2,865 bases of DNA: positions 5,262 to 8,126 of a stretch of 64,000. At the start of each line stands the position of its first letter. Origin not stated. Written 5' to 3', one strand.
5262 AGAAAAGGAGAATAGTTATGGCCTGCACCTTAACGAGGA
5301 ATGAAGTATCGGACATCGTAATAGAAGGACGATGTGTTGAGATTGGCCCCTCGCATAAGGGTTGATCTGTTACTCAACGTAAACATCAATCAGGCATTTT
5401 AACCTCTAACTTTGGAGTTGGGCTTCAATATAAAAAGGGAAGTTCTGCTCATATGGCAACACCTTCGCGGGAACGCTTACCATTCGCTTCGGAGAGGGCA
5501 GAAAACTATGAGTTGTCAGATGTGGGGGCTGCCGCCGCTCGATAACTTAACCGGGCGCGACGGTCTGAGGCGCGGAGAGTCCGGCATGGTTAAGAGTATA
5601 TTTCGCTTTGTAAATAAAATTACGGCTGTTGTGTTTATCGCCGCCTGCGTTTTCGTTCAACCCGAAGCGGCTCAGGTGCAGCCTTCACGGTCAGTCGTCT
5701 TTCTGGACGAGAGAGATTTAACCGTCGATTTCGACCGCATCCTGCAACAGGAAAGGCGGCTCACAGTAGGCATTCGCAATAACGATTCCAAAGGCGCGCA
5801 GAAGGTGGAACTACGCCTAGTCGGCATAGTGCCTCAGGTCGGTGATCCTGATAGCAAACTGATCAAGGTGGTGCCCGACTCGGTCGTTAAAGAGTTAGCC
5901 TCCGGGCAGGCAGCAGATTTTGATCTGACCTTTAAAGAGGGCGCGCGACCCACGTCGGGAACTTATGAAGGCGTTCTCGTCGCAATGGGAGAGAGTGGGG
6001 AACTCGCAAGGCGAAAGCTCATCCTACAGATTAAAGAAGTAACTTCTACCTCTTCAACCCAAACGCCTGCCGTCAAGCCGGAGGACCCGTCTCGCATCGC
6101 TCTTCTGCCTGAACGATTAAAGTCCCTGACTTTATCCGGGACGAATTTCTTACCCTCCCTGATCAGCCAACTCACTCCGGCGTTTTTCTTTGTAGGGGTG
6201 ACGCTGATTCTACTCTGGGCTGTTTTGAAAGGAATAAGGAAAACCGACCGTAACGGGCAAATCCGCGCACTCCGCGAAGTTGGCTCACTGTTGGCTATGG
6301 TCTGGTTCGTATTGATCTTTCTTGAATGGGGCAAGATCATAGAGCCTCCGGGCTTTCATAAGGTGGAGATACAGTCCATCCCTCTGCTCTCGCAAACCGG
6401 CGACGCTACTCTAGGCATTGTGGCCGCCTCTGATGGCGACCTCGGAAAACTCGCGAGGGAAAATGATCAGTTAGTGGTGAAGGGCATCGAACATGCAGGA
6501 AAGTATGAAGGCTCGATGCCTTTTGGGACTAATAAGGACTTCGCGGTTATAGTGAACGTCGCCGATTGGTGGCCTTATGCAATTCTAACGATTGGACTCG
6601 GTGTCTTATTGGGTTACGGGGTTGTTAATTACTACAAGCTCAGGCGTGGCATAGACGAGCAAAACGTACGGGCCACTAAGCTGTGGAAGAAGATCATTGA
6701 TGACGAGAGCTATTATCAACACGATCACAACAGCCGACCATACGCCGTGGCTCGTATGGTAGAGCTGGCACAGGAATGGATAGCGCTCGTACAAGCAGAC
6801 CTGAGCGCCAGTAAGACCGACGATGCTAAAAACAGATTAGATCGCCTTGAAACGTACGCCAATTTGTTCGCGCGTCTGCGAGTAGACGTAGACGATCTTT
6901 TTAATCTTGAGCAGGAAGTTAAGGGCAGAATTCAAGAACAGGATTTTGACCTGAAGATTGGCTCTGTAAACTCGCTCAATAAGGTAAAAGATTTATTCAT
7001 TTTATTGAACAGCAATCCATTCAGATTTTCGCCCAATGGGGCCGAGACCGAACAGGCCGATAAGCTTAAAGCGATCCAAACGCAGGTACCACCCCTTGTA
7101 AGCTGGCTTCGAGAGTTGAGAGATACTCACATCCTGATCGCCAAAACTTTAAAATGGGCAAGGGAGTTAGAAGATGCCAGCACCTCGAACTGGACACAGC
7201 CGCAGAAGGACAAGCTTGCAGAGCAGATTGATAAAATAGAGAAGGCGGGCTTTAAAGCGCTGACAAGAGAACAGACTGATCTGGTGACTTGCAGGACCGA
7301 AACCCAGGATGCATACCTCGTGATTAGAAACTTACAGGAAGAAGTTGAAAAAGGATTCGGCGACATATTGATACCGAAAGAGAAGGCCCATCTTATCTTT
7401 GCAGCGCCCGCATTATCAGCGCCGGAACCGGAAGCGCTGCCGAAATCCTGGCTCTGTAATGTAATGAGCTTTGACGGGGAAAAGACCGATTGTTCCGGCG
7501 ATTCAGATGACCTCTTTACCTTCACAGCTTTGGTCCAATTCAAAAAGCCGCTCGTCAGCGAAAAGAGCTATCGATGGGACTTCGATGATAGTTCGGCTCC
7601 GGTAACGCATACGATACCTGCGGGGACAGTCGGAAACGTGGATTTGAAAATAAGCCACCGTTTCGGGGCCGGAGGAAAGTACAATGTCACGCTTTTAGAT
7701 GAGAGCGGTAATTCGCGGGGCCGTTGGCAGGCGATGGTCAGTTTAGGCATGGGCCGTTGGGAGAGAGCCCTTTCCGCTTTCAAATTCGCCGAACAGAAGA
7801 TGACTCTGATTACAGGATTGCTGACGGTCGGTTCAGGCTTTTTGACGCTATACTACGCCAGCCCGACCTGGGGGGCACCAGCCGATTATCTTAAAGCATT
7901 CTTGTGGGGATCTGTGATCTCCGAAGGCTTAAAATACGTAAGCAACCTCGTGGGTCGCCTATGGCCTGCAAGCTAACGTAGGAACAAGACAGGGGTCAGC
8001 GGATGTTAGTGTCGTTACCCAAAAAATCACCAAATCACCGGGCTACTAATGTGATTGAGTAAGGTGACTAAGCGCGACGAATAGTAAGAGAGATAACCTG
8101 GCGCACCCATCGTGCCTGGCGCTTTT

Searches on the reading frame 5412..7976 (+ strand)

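Call 37: search_protein_families(library=pfam, proteins=[window:5412-7976:+], max_evalue=0.001)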
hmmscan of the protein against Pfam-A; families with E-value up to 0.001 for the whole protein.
window:5412-7976:+ (854 aa): 2 families
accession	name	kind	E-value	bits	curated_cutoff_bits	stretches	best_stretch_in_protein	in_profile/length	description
PF18911.6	PKD_4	-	0.00036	21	27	0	715-765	32-72/85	PKD domain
PF00801.26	PKD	-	0.00076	19.9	23.5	0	701-762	16-64/80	PKD domain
